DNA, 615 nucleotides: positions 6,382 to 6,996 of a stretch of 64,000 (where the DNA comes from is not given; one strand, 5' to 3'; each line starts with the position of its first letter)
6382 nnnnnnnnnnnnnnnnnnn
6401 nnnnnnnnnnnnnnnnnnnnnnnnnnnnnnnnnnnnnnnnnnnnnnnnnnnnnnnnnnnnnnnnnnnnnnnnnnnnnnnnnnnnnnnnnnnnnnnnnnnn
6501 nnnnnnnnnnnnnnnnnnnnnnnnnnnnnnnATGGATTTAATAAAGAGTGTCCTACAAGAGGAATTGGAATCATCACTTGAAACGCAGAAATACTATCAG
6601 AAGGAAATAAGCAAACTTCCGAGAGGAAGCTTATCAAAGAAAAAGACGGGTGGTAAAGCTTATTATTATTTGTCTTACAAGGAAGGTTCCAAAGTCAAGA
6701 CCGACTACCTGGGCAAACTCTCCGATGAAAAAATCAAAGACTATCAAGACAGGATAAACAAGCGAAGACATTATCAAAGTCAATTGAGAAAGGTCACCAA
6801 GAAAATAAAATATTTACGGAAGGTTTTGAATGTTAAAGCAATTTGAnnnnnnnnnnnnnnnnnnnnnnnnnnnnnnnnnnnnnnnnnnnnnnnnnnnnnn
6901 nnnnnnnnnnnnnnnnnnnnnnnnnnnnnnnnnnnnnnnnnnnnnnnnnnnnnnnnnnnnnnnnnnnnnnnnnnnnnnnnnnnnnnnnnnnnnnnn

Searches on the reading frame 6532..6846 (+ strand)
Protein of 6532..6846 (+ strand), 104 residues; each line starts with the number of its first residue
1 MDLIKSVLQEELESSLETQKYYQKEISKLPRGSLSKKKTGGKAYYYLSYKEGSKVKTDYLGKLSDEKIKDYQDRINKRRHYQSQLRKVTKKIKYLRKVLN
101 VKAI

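Call 4: search_protein_families(library=pfam, proteins=[window:6532-6846:+], max_evalue=1)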
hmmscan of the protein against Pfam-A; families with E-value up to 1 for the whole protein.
window:6532-6846:+ (104 aa): 2 families
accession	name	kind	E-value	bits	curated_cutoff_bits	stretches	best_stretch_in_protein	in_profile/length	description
PF20586.3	DUF6788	-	0.0085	16.7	27.2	1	44-90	51-94/103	Family of unknown function (DUF6788)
PF11414.13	Suppressor_APC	-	0.01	16.5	25.4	1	77-98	28-49/82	Adenomatous polyposis coli tumour suppressor protein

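Call 5: search_protein_families(library=ncbifam, proteins=[window:6532-6846:+], max_evalue=1)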
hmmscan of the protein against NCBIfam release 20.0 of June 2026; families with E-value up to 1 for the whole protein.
window:6532-6846:+ (104 aa): 0 families

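Call 6: search_protein_families(library=padloc, proteins=[window:6532-6846:+], max_evalue=1)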
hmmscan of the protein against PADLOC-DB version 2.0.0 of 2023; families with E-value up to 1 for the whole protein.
window:6532-6846:+ (104 aa): 0 families

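Call 10: find_homologous_proteins(query=window:6532-6846:+)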
Query window:6532-6846:+ (104 aa): 8 proteins with E <= 0.001 among 12 candidates.
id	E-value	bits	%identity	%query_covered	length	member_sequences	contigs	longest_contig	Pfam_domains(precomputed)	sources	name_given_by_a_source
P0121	7.0e-56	204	100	100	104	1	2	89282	PF20586.4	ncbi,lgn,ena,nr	ncbi:MAG: hypothetical protein K8T10_09805 [Candidatus Eremiobacteraeota bacterium]|nr:hypothetical 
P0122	6.1e-47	175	85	100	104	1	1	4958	PF20586.4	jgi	-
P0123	7.8e-46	172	84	100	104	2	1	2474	PF20586.4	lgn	-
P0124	1.2e-42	162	79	100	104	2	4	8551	PF20586.4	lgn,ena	-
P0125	1.4e-42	161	78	97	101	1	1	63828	PF20586.4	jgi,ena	-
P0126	7.9e-42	159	76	100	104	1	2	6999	PF20586.4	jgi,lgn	-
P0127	5.8e-25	105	53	99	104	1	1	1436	PF20586.4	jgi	jgi:hypothetical protein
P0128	2.0e-12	65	41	95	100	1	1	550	-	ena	-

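Call 25: find_homologous_proteins(query=A2)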
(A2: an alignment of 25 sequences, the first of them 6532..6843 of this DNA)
Query A2 (25 sequences) (104 aa, profile of the alignment): 2792 proteins with E <= 0.001 among 5113 candidates; the best 120 are listed.
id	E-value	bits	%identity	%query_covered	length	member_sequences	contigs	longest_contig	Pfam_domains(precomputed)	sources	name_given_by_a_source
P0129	2.7e-42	161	50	98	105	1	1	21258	PF20586.4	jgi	-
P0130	2.9e-42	161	51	98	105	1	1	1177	PF20586.4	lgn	-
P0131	3.2e-42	161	51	98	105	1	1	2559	PF20586.4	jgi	jgi:hypothetical protein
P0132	3.6e-42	161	49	95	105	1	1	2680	PF20586.4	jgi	jgi:hypothetical protein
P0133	4.3e-42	161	47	95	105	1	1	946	PF20586.4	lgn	-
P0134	5.1e-42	160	50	98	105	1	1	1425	PF20586.4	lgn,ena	-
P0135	5.3e-42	160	49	95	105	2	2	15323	PF20586.4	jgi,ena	-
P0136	6.1e-42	160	51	95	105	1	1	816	PF20586.4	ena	-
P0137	7.0e-42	160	48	98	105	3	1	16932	PF20586.4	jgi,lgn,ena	-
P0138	7.7e-42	160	47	98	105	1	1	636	PF20586.4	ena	-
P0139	8.4e-42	160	49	98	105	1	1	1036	PF20586.4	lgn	-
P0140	9.3e-42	159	49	98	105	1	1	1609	PF20586.4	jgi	jgi:hypothetical protein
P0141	1.1e-41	159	46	98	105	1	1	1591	PF20586.4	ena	-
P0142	1.2e-41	159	49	98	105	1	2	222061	PF20586.4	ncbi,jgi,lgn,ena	-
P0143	1.2e-41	159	45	95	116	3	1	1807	PF20586.4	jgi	jgi:hypothetical protein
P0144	1.3e-41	159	49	98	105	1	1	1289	PF20586.4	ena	-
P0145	1.3e-41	159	48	95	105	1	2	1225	PF20586.4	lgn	-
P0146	1.4e-41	159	48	98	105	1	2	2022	PF20586.4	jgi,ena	-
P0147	1.4e-41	159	48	98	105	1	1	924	PF20586.4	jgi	-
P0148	1.5e-41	159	48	98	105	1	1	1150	PF20586.4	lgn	-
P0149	1.5e-41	159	49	98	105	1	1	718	PF20586.4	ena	-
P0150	1.5e-41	159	48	98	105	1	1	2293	PF20586.4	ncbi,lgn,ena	-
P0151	1.6e-41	159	51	98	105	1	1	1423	PF20586.4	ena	-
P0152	1.7e-41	159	51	98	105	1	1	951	PF20586.4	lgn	-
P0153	1.7e-41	159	47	98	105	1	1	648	PF20586.4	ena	-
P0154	1.9e-41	158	51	98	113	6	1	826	PF20586.4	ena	-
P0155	2.0e-41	158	48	98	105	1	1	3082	PF20586.4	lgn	-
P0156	2.0e-41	158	46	98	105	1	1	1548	PF20586.4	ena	-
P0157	2.1e-41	158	48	98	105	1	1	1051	PF20586.4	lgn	-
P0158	2.4e-41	158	49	98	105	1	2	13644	PF20586.4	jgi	jgi:hypothetical protein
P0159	2.7e-41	158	48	95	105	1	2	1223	PF20586.4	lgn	-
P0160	2.7e-41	158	48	98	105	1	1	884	PF20586.4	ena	-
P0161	2.7e-41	158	51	95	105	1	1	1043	PF20586.4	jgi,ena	-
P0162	2.7e-41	158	47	95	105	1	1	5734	PF20586.4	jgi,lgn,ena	-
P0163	2.8e-41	158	47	98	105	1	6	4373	PF20586.4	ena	-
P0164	2.8e-41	158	48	98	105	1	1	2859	PF20586.4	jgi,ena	-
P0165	2.9e-41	158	48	98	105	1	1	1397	PF20586.4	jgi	jgi:hypothetical protein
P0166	2.9e-41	158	47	98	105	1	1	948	PF20586.4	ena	-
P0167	3.0e-41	158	48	100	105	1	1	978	PF20586.4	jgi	-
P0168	3.1e-41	158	49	98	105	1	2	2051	PF20586.4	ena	-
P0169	3.2e-41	158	48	98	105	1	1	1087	PF20586.4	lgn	-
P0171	3.3e-41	158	48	98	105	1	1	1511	PF20586.4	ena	-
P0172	3.5e-41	158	48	98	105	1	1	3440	PF20586.4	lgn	-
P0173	3.5e-41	158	47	98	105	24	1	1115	PF20586.4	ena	-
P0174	3.6e-41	158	44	95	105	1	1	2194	PF20586.4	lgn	-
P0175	4.0e-41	157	50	98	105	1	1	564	PF20586.4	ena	-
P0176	4.1e-41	157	47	95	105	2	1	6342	PF20586.4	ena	-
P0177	4.2e-41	157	45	95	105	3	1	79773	PF20586.4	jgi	jgi:hypothetical protein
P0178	4.3e-41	157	48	98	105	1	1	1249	PF20586.4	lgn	-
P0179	4.4e-41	157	47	95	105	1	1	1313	PF20586.4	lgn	-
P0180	4.5e-41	157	47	98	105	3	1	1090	PF20586.4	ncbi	-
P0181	4.9e-41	157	48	95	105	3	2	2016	PF20586.4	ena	-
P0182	5.0e-41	157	48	98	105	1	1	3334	PF20586.4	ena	-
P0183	5.0e-41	157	47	98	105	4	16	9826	PF20586.4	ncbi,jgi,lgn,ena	-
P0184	5.1e-41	157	51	98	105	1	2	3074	PF20586.4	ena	-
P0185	5.1e-41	157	48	98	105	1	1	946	PF20586.4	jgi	jgi:hypothetical protein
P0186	5.5e-41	157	43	98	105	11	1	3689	PF20586.4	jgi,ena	-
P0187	5.5e-41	157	48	95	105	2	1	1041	PF20586.4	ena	-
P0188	5.8e-41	157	49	92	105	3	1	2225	PF20586.4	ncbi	-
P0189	5.9e-41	157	47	98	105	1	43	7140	PF20586.4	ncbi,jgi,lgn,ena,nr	ncbi:MAG TPA: hypothetical protein DDX16_11155 [Candidatus Omnitrophica bacterium]|nr:hypothetical p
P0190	6.1e-41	157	46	98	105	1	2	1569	PF20586.4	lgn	-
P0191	6.6e-41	157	49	96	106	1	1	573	PF20586.4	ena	-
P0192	6.6e-41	157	47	95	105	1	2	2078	PF20586.4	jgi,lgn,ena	-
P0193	6.8e-41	157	46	98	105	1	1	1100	PF20586.4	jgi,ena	-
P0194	6.9e-41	157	47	98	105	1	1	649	PF20586.4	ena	-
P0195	7.1e-41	157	47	95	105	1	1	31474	PF20586.4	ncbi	-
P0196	7.3e-41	157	46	98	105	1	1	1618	PF20586.4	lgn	-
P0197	7.3e-41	157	47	95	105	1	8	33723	PF20586.4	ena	-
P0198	7.7e-41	157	52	95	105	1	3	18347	PF20586.4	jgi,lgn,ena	-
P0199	7.8e-41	156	46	98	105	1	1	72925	PF20586.4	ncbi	ncbi:MAG: hypothetical protein AB1629_03025 [Candidatus Omnitrophota bacterium]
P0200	8.2e-41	156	47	95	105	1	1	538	PF20586.4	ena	-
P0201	8.6e-41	156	51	95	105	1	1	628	PF20586.4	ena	-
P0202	9.0e-41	156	44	98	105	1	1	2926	PF20586.4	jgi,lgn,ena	-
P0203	9.0e-41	156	47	98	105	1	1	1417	PF20586.4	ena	-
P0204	9.4e-41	156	47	95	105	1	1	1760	PF20586.4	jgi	-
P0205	9.4e-41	156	47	96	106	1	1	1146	PF20586.4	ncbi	-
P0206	9.5e-41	156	47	98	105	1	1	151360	PF20586.4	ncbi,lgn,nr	ncbi:MAG: hypothetical protein Q7J72_07395 [Candidatus Omnitrophota bacterium]|nr:hypothetical prote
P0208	1.0e-40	156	49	98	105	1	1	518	PF20586.4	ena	-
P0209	1.1e-40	156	49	98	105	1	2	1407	PF20586.4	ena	-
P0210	1.2e-40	156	47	95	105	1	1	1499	PF20586.4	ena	-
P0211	1.2e-40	156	48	95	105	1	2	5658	PF20586.4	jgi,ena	-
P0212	1.3e-40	156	46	95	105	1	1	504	PF20586.4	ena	-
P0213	1.3e-40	156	45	95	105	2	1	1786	PF20586.4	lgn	-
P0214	1.3e-40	156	48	98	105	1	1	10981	PF20586.4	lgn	-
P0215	1.3e-40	156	47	98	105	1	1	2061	PF20586.4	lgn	-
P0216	1.3e-40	156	47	98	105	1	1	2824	PF20586.4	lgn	-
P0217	1.3e-40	156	48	95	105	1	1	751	PF20586.4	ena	-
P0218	1.3e-40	156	43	95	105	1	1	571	PF20586.4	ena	-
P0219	1.4e-40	156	47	95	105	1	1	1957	PF20586.4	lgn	-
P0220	1.4e-40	156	47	98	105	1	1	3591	PF20586.4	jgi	-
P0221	1.4e-40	156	45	98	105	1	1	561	PF20586.4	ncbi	-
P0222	1.4e-40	156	44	100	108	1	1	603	PF20586.4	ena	-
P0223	1.4e-40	156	45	95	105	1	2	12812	PF20586.4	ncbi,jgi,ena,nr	ncbi:MAG TPA: hypothetical protein VMW42_12385 [Desulfatiglandales bacterium]|nr:hypothetical protei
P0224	1.5e-40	156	47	100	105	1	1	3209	PF20586.4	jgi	jgi:hypothetical protein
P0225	1.5e-40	156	47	95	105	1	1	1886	PF20586.4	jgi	jgi:hypothetical protein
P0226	1.5e-40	156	46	95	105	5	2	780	PF20586.4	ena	-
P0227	1.6e-40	156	45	95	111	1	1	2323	PF20586.4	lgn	-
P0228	1.6e-40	155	46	98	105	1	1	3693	PF20586.4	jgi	jgi:sRNA-binding regulator protein Hfq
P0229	1.6e-40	155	47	95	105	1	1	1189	PF20586.4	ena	-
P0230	1.6e-40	155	42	95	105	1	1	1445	PF20586.4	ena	-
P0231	1.7e-40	155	47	98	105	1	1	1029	PF20586.4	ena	-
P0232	1.7e-40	155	44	98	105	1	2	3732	PF20586.4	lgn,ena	-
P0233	1.7e-40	155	48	95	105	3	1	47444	PF20586.4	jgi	-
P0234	1.8e-40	155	51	95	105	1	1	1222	PF20586.4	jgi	-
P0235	1.9e-40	155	51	95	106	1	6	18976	PF20586.4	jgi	-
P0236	1.9e-40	155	48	95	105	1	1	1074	PF20586.4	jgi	jgi:hypothetical protein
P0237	1.9e-40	155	48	98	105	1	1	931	PF20586.4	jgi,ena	-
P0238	1.9e-40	155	47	93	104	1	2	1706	PF20586.4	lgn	-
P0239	2.0e-40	155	46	98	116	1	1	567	PF20586.4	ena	-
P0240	2.0e-40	155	53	95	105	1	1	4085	PF20586.4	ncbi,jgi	ncbi:MAG: hypothetical protein PVH45_03930 [Candidatus Omnitrophota bacterium]|jgi:hypothetical prot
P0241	2.1e-40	155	47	98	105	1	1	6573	PF20586.4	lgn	-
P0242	2.2e-40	155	49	95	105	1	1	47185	PF20586.4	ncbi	ncbi:MAG: hypothetical protein V1893_01145 [Candidatus Omnitrophota bacterium]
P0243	2.3e-40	155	48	95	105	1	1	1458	PF20586.4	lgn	-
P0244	2.3e-40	155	46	98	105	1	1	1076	PF20586.4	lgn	-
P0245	2.4e-40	155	46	98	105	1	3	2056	PF20586.4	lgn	-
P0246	2.4e-40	155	47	95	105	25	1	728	PF20586.4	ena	-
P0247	2.4e-40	155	49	98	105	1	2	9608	PF20586.4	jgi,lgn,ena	-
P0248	2.5e-40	155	47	98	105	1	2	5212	PF20586.4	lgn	-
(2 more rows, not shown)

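Call 30: find_encoding_contigs(protein=P0125, flank=8000, max_places=3)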
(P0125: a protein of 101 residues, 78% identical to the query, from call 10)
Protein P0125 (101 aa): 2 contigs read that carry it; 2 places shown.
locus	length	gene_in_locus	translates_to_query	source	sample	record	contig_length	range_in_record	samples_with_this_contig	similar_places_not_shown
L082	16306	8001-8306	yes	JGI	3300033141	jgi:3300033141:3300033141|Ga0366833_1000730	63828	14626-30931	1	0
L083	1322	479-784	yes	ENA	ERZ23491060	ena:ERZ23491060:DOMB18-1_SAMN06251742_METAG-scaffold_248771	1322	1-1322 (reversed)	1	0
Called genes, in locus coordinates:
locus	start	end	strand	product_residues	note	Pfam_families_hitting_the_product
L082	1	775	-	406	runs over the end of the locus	PF12704:MacB_PCD, PF02687:FtsX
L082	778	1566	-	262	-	PF01975:SurE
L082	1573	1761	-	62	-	-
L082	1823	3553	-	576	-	PF01979:Amidohydro_1, PF07969:Amidohydro_3 (faint), PF13382:Adenine_deam_C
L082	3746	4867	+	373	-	PF04055:Radical_SAM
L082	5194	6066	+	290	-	PF08308:PEGA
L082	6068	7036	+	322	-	PF11283:DUF3084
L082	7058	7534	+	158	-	PF03652:RuvX (faint)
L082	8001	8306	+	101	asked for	PF20586:DUF6788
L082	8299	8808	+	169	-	PF12281:NTP_transf_8 (weak)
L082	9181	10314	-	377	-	PF13354:Beta-lactamase2, PF00768:Peptidase_S11 (weak)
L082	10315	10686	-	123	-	PF07009:NusG_II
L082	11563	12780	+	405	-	PF00079:Serpin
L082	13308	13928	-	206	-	-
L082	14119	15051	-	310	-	-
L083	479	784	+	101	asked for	PF20586:DUF6788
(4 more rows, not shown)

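Call 37: predict_structure(alignment_id=A3)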
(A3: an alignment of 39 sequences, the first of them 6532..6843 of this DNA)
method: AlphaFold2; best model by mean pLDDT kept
length: 104 residues; sequences in the alignment: 39
mean_pLDDT: 95.1   pTM: 0.80
mean pLDDT of the five models: 95.1, 94.5, 93.4, 93.0, 92.7
residues with pLDDT >= 90: 95; 70-90: 7; 50-70: 2; < 50: 0
segments of 3 or more residues with pLDDT < 50: none
pLDDT, mean of each block of 10 residues (from residue 1): 90 98 98 94 96 95 97 98 98 96 73
secondary structure, 60 per line:
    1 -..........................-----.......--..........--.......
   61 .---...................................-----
elements in order: H2-27 E33-39 E42-51 E54-61 H65-99

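Call 44: find_encoding_contigs(protein=P0124, flank=6000, max_places=4)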
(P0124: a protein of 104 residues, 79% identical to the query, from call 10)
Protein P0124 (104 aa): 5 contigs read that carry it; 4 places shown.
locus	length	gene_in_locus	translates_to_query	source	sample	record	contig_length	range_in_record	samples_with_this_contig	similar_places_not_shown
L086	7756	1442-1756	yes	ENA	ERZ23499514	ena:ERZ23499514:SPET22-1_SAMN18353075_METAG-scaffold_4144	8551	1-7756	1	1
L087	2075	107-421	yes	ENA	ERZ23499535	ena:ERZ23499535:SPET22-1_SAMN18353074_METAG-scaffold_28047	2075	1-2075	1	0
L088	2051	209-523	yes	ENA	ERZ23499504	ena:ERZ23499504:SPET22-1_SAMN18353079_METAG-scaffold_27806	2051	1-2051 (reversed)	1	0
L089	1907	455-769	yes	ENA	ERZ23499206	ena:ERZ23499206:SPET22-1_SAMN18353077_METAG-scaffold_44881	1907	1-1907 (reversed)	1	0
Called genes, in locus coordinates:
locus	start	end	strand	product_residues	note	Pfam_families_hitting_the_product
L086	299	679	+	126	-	-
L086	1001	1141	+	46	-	-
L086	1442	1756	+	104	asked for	PF20586:DUF6788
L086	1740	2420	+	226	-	PF12281:NTP_transf_8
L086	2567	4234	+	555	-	PF01381:HTH_3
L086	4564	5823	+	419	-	PF13481:AAA_25 (weak), PF03796:DnaB_C, PF06745:ATPase, PF00004:AAA (weak)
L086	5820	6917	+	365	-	PF01807:Zn_ribbon_DnaG (weak), PF08275:DNAG_N (faint), PF13155:Toprim_2 (weak)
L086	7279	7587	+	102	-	PF13384:HTH_23, PF13518:HTH_28, PF13551:HTH_29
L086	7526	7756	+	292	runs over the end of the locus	PF13358:DDE_3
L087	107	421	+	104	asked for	PF20586:DUF6788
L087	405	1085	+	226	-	PF12281:NTP_transf_8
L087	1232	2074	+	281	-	?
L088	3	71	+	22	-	?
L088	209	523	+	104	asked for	PF20586:DUF6788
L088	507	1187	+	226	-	PF12281:NTP_transf_8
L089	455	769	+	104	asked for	PF20586:DUF6788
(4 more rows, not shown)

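Call 45: find_encoding_contigs(protein=P0126, flank=6000, max_places=3)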
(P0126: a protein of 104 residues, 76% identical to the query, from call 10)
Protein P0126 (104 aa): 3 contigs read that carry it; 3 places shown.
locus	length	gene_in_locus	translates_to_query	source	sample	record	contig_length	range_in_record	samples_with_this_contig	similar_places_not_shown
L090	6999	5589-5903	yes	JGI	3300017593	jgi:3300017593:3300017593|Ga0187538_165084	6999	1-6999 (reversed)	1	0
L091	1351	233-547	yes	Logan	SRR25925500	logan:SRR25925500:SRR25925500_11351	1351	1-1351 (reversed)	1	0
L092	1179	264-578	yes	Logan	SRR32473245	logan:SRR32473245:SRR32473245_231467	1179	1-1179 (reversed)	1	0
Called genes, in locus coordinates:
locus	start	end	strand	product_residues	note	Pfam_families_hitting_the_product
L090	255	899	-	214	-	-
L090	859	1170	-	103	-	-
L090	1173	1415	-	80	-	-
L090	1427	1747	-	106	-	-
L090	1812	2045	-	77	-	-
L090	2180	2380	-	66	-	-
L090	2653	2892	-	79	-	-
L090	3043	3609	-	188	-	PF01555:N6_N4_Mtase, PF13847:Methyltransf_31 (faint)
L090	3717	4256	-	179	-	PF01555:N6_N4_Mtase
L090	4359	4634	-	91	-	PF06300:Tsp45I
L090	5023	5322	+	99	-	PF01548:DEDD_Tnp_IS110 (weak)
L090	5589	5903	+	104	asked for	PF20586:DUF6788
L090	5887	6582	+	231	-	PF12281:NTP_transf_8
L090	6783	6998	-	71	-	?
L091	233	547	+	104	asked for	PF20586:DUF6788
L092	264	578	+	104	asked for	PF20586:DUF6788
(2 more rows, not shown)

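Call 46: find_encoding_contigs(protein=P0122, flank=6000, max_places=3)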
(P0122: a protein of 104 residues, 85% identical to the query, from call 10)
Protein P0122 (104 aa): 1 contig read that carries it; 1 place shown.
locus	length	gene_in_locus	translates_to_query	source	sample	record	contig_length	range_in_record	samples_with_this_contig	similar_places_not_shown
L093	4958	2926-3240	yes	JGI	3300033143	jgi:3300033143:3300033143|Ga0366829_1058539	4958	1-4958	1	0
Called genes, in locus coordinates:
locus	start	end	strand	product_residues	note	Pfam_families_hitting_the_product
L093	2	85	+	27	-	?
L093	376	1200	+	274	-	PF12796:Ank_2, PF13637:Ank_4, PF13857:Ank_5, PF00023:Ank, PF13637:Ank_4, PF00023:Ank, PF13637:Ank_4, PF13857:Ank_5, +12 more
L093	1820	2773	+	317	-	-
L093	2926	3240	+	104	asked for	PF20586:DUF6788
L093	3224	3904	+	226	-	PF12281:NTP_transf_8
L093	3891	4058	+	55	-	-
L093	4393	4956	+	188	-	?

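Call 55: search_protein_families(library=phrogs, proteins=[window:6532-6846:+], max_evalue=0.1)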
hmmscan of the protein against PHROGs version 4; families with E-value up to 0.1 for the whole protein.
window:6532-6846:+ (104 aa): 1 family
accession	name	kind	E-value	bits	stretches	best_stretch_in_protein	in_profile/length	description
phrog_6106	-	unknown function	0.031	14.8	1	29-93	62-125/194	-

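Call 74: search_protein_families(library=pfam, alignment_id=A3, max_evalue=0.1)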
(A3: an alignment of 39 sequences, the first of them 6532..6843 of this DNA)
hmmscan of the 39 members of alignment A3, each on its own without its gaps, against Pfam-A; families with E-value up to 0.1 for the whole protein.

A. member 1, window:6532-6843:+ (104 aa): 2 families
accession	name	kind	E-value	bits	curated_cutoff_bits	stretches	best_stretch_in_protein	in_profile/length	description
PF20586.3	DUF6788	-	0.0085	16.7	27.2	1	44-90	51-94/103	Family of unknown function (DUF6788)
PF11414.13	Suppressor_APC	-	0.01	16.5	25.4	0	77-98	28-49/82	Adenomatous polyposis coli tumour suppressor protein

B. families by the number of members that match (of 39 scanned): 22 families
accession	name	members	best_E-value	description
PF17209.9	Hfq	23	0.0005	Hfq protein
PF04136.21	COG3_N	14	0.011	Conserved oligomeric Golgi complex subunit 3, N-terminal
PF06632.17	XRCC4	11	0.0093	XRCC4 N-terminal domain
PF01778.22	Ribosomal_L28e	10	0.0089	Ribosomal L28e protein family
PF10444.14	Nbl1_Borealin_N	9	0.0047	Nbl1 / Borealin N terminal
PF20586.3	DUF6788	7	0.001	Family of unknown function (DUF6788)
PF17726.7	DpnI_C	4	0.0027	Dam-replacing HTH domain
PF14731.12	Staphopain_pro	4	0.004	Staphopain proregion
PF11414.13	Suppressor_APC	3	0.0009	Adenomatous polyposis coli tumour suppressor protein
PF18877.6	SSSPR-51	3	0.019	SSSPR-51 domain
PF24340.1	DH_2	2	0.0065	DBL homology domain (DH-domain)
PF19312.4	NtrY_N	2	0.028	NtrY N-terminal region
PF16902.11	FokI_D3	2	0.051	FokI, D3 domain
PF01591.24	6PF2K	1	0.017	6-phosphofructo-2-kinase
PF09695.16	YtfJ_HI0045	1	0.039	Bacterial protein of unknown function (YtfJ_HI0045)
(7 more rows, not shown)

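Call 75: search_protein_families(library=pfam, proteins=[P0129, P0142, P0127, P0122, P0189], max_evalue=0.1)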
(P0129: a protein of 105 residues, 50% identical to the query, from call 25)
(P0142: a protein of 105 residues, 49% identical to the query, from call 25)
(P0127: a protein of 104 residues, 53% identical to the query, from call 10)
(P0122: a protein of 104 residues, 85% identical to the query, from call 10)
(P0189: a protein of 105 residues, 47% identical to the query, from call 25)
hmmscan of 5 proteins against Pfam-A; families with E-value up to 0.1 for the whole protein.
P0129 (105 aa): 4 families
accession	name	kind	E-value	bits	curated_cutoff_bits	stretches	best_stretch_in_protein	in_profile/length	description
PF17209.9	Hfq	-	0.0087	16.1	27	1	31-64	22-55/64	Hfq protein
PF10444.14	Nbl1_Borealin_N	-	0.018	15.1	24.4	0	73-93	16-36/57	Nbl1 / Borealin N terminal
PF06632.17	XRCC4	-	0.051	14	26.2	0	16-69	41-93/102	XRCC4 N-terminal domain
PF01778.22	Ribosomal_L28e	-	0.077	14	33.2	1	50-100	52-102/115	Ribosomal L28e protein family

P0142 (105 aa): 4 families
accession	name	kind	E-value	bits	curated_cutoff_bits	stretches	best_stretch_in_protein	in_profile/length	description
PF01778.22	Ribosomal_L28e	-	0.0089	17.1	33.2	1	43-100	45-102/115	Ribosomal L28e protein family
PF04136.21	COG3_N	-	0.028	14.8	27.9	1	69-93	114-138/147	Conserved oligomeric Golgi complex subunit 3, N-terminal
PF06632.17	XRCC4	-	0.073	13.5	26.2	0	10-69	34-93/102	XRCC4 N-terminal domain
PF02663.19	FmdE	-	0.082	13.4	22.9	0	29-89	54-106/133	FmdE, Molybdenum formylmethanofuran dehydrogenase operon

P0127 (104 aa): 0 families

P0122 (104 aa): 2 families
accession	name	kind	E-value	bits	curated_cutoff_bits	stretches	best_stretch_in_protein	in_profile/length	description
PF11414.13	Suppressor_APC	-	0.045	14.4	25.4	0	77-97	28-48/82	Adenomatous polyposis coli tumour suppressor protein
PF20586.3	DUF6788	-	0.065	13.8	27.2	0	44-90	51-94/103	Family of unknown function (DUF6788)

P0189 (105 aa): 2 families
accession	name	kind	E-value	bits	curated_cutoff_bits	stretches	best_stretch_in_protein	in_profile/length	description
PF17209.9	Hfq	-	0.0034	17.4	27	1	31-64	22-55/64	Hfq protein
PF04136.21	COG3_N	-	0.03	14.7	27.9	1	69-93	114-138/147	Conserved oligomeric Golgi complex subunit 3, N-terminal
